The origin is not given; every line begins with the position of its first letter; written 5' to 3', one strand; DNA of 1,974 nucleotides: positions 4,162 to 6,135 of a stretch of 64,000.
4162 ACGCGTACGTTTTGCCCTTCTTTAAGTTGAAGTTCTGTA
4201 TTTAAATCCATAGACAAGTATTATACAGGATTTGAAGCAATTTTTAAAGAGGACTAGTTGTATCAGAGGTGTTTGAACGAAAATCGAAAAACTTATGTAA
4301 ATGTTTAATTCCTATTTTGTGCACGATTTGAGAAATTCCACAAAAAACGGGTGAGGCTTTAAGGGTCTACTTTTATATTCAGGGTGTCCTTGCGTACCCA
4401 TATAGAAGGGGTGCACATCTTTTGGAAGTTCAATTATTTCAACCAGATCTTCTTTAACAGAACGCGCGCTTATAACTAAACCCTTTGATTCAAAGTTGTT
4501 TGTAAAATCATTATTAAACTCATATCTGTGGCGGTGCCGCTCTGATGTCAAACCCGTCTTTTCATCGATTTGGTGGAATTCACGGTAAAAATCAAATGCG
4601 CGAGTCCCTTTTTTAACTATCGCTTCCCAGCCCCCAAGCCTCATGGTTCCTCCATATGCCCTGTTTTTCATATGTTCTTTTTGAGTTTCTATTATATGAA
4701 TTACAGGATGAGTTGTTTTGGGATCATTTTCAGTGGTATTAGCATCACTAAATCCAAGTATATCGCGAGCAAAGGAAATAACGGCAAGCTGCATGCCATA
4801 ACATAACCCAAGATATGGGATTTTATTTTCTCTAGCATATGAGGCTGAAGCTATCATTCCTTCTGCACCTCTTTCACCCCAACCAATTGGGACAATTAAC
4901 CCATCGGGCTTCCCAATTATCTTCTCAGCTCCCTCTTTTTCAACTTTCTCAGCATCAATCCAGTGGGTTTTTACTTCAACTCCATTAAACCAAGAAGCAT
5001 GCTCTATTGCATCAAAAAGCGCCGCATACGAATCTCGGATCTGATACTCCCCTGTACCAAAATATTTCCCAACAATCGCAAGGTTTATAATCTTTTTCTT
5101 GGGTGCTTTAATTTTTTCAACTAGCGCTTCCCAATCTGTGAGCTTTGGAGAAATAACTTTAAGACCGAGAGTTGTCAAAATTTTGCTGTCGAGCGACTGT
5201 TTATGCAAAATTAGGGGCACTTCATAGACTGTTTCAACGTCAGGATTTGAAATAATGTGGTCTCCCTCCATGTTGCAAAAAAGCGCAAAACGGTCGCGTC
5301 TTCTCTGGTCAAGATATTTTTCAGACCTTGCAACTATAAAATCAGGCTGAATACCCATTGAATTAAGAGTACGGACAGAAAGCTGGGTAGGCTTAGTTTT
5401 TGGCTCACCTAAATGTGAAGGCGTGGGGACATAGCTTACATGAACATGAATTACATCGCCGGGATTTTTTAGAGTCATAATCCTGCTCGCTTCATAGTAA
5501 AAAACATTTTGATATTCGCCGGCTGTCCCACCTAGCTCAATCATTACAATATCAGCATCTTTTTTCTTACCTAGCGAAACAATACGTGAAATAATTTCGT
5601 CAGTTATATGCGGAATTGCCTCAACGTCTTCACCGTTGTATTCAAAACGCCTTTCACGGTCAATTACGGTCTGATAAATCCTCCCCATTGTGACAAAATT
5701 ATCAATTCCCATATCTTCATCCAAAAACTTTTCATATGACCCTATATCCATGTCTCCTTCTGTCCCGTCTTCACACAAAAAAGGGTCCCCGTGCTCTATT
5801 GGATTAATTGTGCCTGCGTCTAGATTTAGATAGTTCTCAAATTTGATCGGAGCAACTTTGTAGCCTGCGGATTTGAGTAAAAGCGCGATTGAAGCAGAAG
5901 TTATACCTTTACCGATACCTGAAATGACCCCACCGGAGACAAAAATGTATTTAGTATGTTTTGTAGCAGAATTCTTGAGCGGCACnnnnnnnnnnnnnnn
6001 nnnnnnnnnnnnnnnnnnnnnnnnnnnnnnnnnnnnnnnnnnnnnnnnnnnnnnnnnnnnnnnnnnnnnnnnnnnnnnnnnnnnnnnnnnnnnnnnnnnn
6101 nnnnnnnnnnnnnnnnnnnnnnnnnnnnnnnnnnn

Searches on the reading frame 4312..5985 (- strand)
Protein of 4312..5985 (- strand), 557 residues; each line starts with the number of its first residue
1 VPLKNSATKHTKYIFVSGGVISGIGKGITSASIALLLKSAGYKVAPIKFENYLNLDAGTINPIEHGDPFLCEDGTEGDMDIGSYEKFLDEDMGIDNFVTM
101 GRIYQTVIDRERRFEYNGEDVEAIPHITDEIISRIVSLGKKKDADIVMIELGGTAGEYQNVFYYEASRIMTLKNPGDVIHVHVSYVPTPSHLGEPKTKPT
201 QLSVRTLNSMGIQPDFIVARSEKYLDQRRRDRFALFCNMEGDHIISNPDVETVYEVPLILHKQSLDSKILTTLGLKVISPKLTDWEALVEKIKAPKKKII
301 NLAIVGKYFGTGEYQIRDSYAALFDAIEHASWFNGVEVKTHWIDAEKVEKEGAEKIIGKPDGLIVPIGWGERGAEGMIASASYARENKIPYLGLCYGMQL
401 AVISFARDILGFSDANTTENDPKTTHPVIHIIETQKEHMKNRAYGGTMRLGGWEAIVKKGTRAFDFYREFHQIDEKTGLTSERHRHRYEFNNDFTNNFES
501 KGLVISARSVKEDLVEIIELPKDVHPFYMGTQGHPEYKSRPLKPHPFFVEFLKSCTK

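Call 9: search_protein_families(library=pfam, proteins=[window:4312-5985:-])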
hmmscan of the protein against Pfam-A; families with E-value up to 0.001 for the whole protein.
window:4312-5985:- (557 aa): 3 families
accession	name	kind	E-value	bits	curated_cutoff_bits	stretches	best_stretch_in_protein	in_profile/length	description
PF06418.20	CTP_synth_N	-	3.9e-96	321.9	26.1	1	12-275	1-265/265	CTP synthase N-terminus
PF00117.34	GATase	-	8e-30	104.3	22.8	1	316-553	2-189/190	Glutamine amidotransferase class-I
PF01656.29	CbiA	-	0.00034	21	25.4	1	22-107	8-54/125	CobQ/CobB/MinD/ParA nucleotide binding domain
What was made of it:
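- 4312..5985 (-): pyrG (CTP synthase), downstream flank of the gap. Pfam CTP_synth_N 3.9e-96 and GATase 8e-30 (call 9).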

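Call 10: find_related_loci(query=window:4312-5985:-, collection=genome_contigs, flank=4000)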
Query window:4312-5985:- (557 aa) in genome_contigs; peptide patterns used: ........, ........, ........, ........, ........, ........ (x = any residue, [..] = any of these).
237 stretches matched a pattern; 222 encode a relative of the query (tblastn E <= 1e-3); the best 80 are kept; 80 distinct loci.
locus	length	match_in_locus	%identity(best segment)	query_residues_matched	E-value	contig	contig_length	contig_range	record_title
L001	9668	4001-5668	85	1-556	0e+0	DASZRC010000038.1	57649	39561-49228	MAG TPA_asm: Patescibacteria group bacterium isolate SMAG_U6014 k141_510498, whole genome shotgun sequence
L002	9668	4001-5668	85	1-557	0e+0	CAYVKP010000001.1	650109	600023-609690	MAG TPA_asm: uncultured Gammaproteobacteria bacterium isolate SRP200132_co1_547 genome assembly, contig: NODE_2_length_6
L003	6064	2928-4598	83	1-557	0e+0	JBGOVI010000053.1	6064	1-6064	MAG: Patescibacteria group bacterium isolate OBJ_0618_7090110_119 k141_1356128_length_6064_cov_10.9949, whole genome sho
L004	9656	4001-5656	83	6-557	0e+0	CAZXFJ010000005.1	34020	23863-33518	MAG TPA_asm: uncultured Gammaproteobacteria bacterium isolate SRP292972_co1_15 genome assembly, contig: NODE_661_length_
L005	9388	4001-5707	82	1-556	0e+0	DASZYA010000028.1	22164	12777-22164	MAG TPA_asm: Patescibacteria group bacterium isolate SMAG_U6198 k141_254461, whole genome shotgun sequence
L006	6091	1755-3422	81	1-556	0e+0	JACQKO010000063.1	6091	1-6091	MAG: Candidatus Levyibacteriota bacterium isolate NC_groundwater_1179_Ag_S-0.1um_40_84 S_p1_S3_coassembly_k141_1740337,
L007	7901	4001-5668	82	1-556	0e+0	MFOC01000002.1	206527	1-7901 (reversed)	MAG: Candidatus Levybacteria bacterium RIFCSPHIGHO2_02_FULL_40_18 rifcsphigho2_02_scaffold_124, whole genome shotgun seq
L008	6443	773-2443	81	1-557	0e+0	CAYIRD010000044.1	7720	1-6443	MAG TPA_asm: uncultured Gammaproteobacteria bacterium isolate ERP119705_co24_323 genome assembly, contig: NODE_14707_len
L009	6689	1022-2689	80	1-556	0e+0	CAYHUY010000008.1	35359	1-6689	MAG TPA_asm: uncultured Gammaproteobacteria bacterium isolate ERP119705_co16_474 genome assembly, contig: NODE_927_lengt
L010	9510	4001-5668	78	1-557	0e+0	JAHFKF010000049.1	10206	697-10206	MAG: Candidatus Levyibacteriota bacterium isolate nzgw403 NODE_4843_length_10207_cov_3.467777, whole genome shotgun sequ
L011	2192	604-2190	81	1-529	0e+0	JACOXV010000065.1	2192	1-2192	MAG: Candidatus Levyibacteriota bacterium isolate NC_groundwater_162_Ag_S-0.1um_38_10 S4_GD2017_2_S1_scaffold_42169, who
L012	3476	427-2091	76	1-555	0e+0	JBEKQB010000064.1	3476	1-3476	MAG: Candidatus Levyibacteriota bacterium isolate SPRUCE 478 SPRUCE_478_64, whole genome shotgun sequence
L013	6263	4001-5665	76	1-555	0e+0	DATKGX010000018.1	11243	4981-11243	MAG TPA_asm: Patescibacteria group bacterium isolate SMAG_U14562 k141_207350, whole genome shotgun sequence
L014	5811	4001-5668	76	1-557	0e+0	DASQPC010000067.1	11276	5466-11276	MAG TPA_asm: Candidatus Methylomirabilota bacterium isolate SMAG_U10819 k141_3008390, whole genome shotgun sequence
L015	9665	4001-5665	76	1-557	0e+0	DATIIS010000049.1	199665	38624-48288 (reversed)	MAG TPA_asm: Candidatus Saccharimonadales bacterium isolate SMAG_U15671 k141_115077, whole genome shotgun sequence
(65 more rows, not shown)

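Call 16: find_related_loci(query=window:4312-5985:-, collection=metagenome_contigs, flank=3000)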
Query window:4312-5985:- (557 aa) in metagenome_contigs; peptide patterns used: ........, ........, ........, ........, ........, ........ (x = any residue, [..] = any of these).
366 stretches matched a pattern; 322 encode a relative of the query (tblastn E <= 1e-3); the best 80 are kept; 80 distinct loci.
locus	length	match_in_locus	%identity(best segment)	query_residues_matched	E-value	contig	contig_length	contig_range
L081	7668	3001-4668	82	1-556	0e+0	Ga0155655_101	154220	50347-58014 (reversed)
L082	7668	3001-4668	82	1-556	0e+0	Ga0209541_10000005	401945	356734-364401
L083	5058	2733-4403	81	1-557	0e+0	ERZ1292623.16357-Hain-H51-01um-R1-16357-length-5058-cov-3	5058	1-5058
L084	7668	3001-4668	81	1-556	0e+0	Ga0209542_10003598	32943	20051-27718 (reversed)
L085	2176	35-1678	82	10-557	0e+0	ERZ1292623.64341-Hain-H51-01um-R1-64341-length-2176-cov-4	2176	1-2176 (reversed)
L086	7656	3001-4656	77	4-557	0e+0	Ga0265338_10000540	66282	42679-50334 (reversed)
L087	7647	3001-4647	78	8-557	0e+0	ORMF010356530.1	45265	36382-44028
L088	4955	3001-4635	78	12-557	0e+0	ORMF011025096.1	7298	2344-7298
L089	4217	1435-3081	77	10-557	0e+0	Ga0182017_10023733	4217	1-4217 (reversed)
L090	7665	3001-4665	76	1-555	0e+0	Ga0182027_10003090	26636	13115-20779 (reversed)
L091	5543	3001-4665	76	1-555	0e+0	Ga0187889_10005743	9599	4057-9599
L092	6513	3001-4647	77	10-557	0e+0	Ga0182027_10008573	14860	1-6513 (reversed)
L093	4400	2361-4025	76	1-555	0e+0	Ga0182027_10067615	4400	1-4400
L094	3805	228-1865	78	10-556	0e+0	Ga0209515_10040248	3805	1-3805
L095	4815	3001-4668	76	1-557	0e+0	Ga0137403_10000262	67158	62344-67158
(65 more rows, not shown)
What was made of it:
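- Tried and rejected: Closer relatives for covariation: the genome and metagenome scans gave at best 85% and 82% pyrG identity (calls 10, 16).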

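Call 17: find_encoding_contigs(protein=window:4312-5985:-, flank=3000, max_places=6)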
Protein window:4312-5985:- (557 aa): 1 contig read that carries it; 1 place shown.
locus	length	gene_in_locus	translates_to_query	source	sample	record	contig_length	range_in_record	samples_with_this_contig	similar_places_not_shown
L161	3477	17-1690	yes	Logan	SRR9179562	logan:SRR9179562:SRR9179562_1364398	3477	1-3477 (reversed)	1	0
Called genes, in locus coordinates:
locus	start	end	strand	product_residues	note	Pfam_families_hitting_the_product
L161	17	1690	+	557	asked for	PF06418:CTP_synth_N, PF00117:GATase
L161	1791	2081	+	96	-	PF01245:Ribosomal_L19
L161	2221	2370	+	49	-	-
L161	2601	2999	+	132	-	PF18921:Cyanophycin_syn (weak)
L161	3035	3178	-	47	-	-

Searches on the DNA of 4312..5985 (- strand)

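Call 44: search_with_rna_model(model_id=R1, sources=[L001, L002, L003, L004, L005, L006, L007, L008, L009, L010, L011, L012, L013, L014, L015, L016, L017, L018, L019, L020, L021, L022, L023, L024, L025, L026, L027, L028, L029, L030, L031, L032, L033, L034, L035, L036, L037, L038, L039, L040, L041, L042, L043, L044, L045, L046, L047, L048, L049, L050, L051, L052, L053, L054, L055, L056, L057, L058, L059, L060, L061, L062, L063, L064, L065, L066, L067, L068, L069, L070, L071, L072, L073, L074, L075, L076, L077, L078, L079, L080, L081, L082, L083, L084, L086, L087, L090, L091, L092, L093, L095, L096, L097, L099, L106, L107, L109, L111, L112, L116], filters=default, max_evalue=5)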
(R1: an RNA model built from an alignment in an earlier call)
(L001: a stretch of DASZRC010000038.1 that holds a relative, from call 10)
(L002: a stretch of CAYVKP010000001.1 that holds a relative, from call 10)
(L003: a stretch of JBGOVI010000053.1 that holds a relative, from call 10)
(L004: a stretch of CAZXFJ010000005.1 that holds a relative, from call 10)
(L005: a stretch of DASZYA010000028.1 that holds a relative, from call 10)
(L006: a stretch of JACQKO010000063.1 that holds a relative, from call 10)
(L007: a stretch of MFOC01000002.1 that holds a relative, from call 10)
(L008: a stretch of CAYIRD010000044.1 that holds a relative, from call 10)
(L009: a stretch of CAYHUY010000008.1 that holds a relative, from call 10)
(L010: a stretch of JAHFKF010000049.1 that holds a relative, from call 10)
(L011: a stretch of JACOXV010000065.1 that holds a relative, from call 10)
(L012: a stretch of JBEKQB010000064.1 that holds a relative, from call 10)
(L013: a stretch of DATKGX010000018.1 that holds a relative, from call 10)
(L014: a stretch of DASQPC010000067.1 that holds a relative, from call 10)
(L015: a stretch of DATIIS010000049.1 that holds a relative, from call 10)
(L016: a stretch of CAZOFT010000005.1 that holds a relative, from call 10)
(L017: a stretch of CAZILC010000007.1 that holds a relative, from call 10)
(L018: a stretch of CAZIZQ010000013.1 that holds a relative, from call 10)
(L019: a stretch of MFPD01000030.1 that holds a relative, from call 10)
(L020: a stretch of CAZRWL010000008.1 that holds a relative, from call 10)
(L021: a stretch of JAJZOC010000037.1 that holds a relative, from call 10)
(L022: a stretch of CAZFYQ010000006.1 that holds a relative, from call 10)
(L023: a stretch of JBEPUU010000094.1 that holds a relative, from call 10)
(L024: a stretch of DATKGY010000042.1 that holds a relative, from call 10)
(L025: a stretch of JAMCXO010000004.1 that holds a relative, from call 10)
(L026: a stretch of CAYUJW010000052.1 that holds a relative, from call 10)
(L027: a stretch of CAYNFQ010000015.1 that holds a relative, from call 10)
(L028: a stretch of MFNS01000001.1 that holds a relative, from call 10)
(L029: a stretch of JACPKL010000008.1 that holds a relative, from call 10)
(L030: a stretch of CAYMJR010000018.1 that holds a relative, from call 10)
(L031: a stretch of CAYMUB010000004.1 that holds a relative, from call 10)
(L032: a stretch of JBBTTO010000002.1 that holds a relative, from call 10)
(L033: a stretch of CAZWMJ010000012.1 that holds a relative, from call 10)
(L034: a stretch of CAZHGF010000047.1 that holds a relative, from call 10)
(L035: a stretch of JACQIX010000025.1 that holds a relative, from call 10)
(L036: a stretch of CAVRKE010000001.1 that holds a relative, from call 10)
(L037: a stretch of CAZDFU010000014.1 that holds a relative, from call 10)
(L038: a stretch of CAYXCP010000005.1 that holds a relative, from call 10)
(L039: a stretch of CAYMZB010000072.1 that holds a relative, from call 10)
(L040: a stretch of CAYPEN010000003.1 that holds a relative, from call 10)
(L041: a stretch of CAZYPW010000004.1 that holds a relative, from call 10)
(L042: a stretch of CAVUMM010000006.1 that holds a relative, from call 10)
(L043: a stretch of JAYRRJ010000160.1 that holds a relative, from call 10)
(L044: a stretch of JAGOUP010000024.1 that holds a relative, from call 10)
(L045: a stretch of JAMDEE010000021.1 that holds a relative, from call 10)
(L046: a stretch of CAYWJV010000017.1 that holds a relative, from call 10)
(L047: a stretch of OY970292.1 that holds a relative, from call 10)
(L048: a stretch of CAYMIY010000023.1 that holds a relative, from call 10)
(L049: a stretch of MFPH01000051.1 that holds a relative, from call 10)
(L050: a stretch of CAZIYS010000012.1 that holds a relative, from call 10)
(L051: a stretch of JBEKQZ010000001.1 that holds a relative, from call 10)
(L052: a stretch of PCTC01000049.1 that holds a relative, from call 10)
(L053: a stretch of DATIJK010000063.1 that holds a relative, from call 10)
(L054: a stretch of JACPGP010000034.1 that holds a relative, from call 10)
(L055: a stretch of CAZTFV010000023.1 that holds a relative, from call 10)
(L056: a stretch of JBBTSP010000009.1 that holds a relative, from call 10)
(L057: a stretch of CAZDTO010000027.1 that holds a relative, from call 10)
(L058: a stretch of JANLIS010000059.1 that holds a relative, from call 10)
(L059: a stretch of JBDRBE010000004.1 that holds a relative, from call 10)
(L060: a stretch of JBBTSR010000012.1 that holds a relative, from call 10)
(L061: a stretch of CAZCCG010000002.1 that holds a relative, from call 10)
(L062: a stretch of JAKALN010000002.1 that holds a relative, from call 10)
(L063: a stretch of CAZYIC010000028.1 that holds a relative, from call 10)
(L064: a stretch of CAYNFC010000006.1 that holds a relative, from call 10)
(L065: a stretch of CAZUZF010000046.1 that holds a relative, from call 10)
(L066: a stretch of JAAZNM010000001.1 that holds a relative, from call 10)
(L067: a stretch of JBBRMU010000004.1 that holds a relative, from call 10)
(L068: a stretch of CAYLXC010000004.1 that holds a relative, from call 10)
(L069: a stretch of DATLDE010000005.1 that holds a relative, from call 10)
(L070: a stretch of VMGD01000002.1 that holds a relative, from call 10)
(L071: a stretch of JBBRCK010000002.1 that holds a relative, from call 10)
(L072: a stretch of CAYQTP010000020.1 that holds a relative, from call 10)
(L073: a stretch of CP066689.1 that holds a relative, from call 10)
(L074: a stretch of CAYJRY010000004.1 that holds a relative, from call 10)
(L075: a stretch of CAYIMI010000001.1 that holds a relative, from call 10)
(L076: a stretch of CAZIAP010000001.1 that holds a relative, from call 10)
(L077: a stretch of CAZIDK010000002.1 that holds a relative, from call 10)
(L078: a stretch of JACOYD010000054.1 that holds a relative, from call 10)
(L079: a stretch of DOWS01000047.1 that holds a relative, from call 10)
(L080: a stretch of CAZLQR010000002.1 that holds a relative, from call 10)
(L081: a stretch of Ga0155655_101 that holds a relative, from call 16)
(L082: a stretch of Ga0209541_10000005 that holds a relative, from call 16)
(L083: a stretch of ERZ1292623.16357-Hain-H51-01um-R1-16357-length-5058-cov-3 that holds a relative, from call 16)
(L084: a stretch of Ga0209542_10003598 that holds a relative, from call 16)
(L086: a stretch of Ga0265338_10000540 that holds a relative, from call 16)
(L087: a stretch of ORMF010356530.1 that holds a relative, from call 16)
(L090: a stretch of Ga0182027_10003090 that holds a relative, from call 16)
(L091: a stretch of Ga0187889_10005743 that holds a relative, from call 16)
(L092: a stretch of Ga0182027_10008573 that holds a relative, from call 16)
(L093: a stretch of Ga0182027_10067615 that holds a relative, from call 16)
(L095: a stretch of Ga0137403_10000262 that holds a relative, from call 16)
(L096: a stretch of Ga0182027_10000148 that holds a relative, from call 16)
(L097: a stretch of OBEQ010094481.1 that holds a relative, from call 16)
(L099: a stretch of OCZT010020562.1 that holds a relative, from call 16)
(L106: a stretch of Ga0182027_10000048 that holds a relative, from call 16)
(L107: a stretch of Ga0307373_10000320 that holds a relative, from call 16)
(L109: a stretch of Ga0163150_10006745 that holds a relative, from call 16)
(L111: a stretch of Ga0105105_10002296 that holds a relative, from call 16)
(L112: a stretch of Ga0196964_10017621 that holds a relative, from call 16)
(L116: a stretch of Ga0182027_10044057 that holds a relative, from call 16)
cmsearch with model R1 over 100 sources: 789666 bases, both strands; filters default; matches with E-value up to 5: 130.
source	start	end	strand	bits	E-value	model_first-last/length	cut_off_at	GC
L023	1528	1600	+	98.5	1.7e-24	1-73/73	no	0.59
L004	2977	3049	+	98.4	1.9e-24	1-73/73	no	0.6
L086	2413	2485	+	98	2.4e-24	1-73/73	no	0.6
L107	2875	2947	+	96.8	5.2e-24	1-73/73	no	0.6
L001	3435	3507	+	96.8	5.5e-24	1-73/73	no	0.62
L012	289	361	+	96.7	5.7e-24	1-73/73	no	0.59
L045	3719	3791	+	96.7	5.7e-24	1-73/73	no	0.59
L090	2207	2279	+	96.7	5.7e-24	1-73/73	no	0.59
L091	2863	2935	+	96.7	5.7e-24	1-73/73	no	0.59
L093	2222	2294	+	96.7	5.7e-24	1-73/73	no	0.59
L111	2855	2927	+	96.7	5.7e-24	1-73/73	no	0.59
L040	3455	3527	+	96.5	6.6e-24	1-73/73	no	0.58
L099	1749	1821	+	95.8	1e-23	1-73/73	no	0.6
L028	3873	3945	+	95.7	1.1e-23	1-73/73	no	0.58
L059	3356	3428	+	95.6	1.1e-23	1-73/73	no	0.6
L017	428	500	+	95.5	1.2e-23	1-73/73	no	0.63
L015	417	489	+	95.5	1.3e-23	1-73/73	no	0.6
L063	3649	3721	+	95.5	1.3e-23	1-73/73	no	0.56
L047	3758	3830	-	95.4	1.4e-23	1-73/73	no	0.58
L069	3815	3887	+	95.2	1.6e-23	1-73/73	no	0.55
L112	37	109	+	94.8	2e-23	1-73/73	no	0.56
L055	3851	3923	+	94.7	2.1e-23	1-73/73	no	0.53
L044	846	917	-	94.5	2.5e-23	1-73/73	no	0.58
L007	3377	3448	+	94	3.4e-23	1-73/73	no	0.56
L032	3148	3219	+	94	3.4e-23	1-73/73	no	0.56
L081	2377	2448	+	94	3.4e-23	1-73/73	no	0.56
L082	2377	2448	+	94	3.4e-23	1-73/73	no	0.56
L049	3879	3950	+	93.9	3.6e-23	1-73/73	no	0.57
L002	1746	1818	-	93.5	4.8e-23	1-73/73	no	0.62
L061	3342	3413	+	93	6.7e-23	1-73/73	no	0.56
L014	2890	2961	+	92.9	6.8e-23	1-73/73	no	0.6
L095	1890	1961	+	92.9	6.8e-23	1-73/73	no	0.6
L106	2472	2543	+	92.9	6.9e-23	1-73/73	no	0.51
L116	38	109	+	92.9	6.9e-23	1-73/73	no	0.51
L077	3240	3312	+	92.8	7.6e-23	1-73/73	no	0.62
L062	3738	3810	+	92.7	7.7e-23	1-73/73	no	0.56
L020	3876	3947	+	92.6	8.6e-23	1-73/73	no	0.54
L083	220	291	+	92.6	8.6e-23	1-73/73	no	0.54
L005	3843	3915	-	92.2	1.1e-22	1-73/73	no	0.59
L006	1620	1692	-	92.1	1.2e-22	1-73/73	no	0.49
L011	469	541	-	92.1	1.2e-22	1-73/73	no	0.49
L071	3868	3939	+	91.6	1.6e-22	1-73/73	no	0.51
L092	1619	1690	+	91.6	1.6e-22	1-73/73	no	0.51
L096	1317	1388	+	91.6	1.6e-22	1-73/73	no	0.51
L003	2788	2859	-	91.5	1.8e-22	1-73/73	no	0.56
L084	2865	2936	-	90.9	2.6e-22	1-73/73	no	0.56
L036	3815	3886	+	90.8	2.8e-22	1-73/73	no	0.53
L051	3473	3544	+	90.8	2.8e-22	1-73/73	no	0.53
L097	2863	2935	+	90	4.7e-22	1-73/73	no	0.55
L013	3849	3920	+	87.4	2.6e-21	1-73/73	no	0.53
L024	3357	3428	+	87.4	2.6e-21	1-73/73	no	0.53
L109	839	910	+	86.3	5.1e-21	1-73/73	no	0.57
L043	705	776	+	82.2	7.5e-20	1-73/73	no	0.56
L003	2075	2149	-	64.6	7.8e-15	1-73/73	no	0.69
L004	2064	2138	-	64.2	9.9e-15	1-73/73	no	0.68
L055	2826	2900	+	63.5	1.6e-14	1-73/73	no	0.64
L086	1065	1139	+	62.8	2.5e-14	1-73/73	no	0.68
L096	490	564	+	61.1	7.9e-14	1-73/73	no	0.68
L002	1118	1192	+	60.2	1.4e-13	1-73/73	no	0.64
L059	2105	2179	+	59.8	1.8e-13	1-73/73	no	0.64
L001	2127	2201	+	59.6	2.1e-13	1-73/73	no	0.69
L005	3046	3120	+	59.6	2.1e-13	1-73/73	no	0.69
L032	1803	1877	+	59.3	2.5e-13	1-73/73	no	0.67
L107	1715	1789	+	59.2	2.7e-13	1-73/73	no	0.67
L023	287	361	+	59.1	2.8e-13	1-73/73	no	0.68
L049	3066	3140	+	58.4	4.5e-13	1-73/73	no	0.67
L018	1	54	+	58.2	5e-13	19-73/73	5'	0.54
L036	2974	3049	+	58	5.8e-13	1-73/73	no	0.63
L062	2897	2972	+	58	5.8e-13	1-73/73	no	0.63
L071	1929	2004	+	58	5.8e-13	1-73/73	no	0.63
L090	1407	1482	+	58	5.8e-13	1-73/73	no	0.63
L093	1459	1534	+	58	5.8e-13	1-73/73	no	0.63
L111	2086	2161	+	58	5.8e-13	1-73/73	no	0.63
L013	3030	3105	+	58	5.8e-13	1-73/73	no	0.63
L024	2587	2662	+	58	5.8e-13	1-73/73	no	0.63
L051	2728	2803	+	58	5.8e-13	1-73/73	no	0.63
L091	2069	2144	+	58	5.8e-13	1-73/73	no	0.63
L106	1634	1709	+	57.6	7.7e-13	1-73/73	no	0.63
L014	1957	2031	+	57.3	9e-13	1-73/73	no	0.61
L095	957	1031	+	57.3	9e-13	1-73/73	no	0.61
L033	1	53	+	57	1.1e-12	20-73/73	5'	0.55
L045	2854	2929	+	56.7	1.4e-12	1-73/73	no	0.61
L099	956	1031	+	56.7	1.4e-12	1-73/73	no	0.61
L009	4683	4755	-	56.6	1.4e-12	1-73/73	no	0.52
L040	2397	2471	+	56.1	2e-12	1-73/73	no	0.61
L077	2452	2527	+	56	2.1e-12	1-73/73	no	0.64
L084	2094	2169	-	55.9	2.3e-12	1-73/73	no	0.67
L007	2546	2621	+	55.9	2.3e-12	1-73/73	no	0.67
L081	1546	1621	+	55.9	2.3e-12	1-73/73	no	0.67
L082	1546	1621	+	55.9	2.3e-12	1-73/73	no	0.67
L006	846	921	+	55.9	2.3e-12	1-73/73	no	0.67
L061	2123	2197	+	55.8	2.4e-12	1-73/73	no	0.68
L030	1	55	+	55.6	2.9e-12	18-73/73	5'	0.53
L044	99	173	+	55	4.1e-12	1-73/73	no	0.64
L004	8771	8843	+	54.8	4.7e-12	1-73/73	no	0.52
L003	5057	5129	+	54.8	4.9e-12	1-73/73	no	0.53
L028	2984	3059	+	54.5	5.8e-12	1-73/73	no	0.61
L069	2679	2754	+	53.8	9.3e-12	1-73/73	no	0.66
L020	3177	3251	+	53.6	1e-11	1-73/73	no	0.65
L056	9486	9558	-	53.6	1e-11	1-73/73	no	0.42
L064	8562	8634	-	53.6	1e-11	1-73/73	no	0.42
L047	2653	2728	+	53.5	1.1e-11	1-73/73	no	0.62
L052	7230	7304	+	53.5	1.1e-11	1-73/73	no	0.53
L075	7157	7231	+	53.4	1.2e-11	1-73/73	no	0.53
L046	7103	7177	+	52.9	1.6e-11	1-73/73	no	0.51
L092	799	873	+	48.9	2.3e-10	1-73/73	no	0.65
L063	2784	2858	+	48.9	2.3e-10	1-73/73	no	0.65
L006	3988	4056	+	47.9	4.4e-10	1-73/73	no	0.54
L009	5698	5772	-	47.5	5.7e-10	1-73/73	no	0.57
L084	5026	5099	-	45.5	2.1e-09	1-73/73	no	0.59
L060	7287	7357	+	45.1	2.7e-09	1-69/73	3'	0.51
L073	7333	7407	+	43.7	6.9e-09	1-73/73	no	0.57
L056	7248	7322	+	40.4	5.8e-08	1-73/73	no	0.59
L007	6229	6298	+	40.2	6.7e-08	1-73/73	no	0.59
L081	5229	5298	+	40.2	6.7e-08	1-73/73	no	0.59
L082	5229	5298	+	40.2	6.7e-08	1-73/73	no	0.59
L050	8098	8172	-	39.5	1.1e-07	1-73/73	no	0.59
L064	7254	7328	+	39.5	1.1e-07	1-73/73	no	0.59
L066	7448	7522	+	39.5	1.1e-07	1-73/73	no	0.59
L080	6418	6492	+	38.7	1.8e-07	1-73/73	no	0.6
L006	4869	4943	-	37.4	4e-07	1-73/73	no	0.59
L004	8866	8940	+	36.2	9.4e-07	1-73/73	no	0.56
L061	2961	3037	+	27.7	0.00024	1-73/73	no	0.56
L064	9165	9249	-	24.5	0.0019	1-73/73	no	0.59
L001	3051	3127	+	23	0.0051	1-73/73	no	0.57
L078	8353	8425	-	20.9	0.02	1-73/73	no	0.6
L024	3430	3491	+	20.3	0.031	1-73/73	no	0.56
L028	3067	3110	+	18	0.14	1-73/73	no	0.73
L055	3799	3839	+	15.6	0.66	1-73/73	no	0.61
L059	2986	3068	+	13.3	2.9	1-73/73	no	0.49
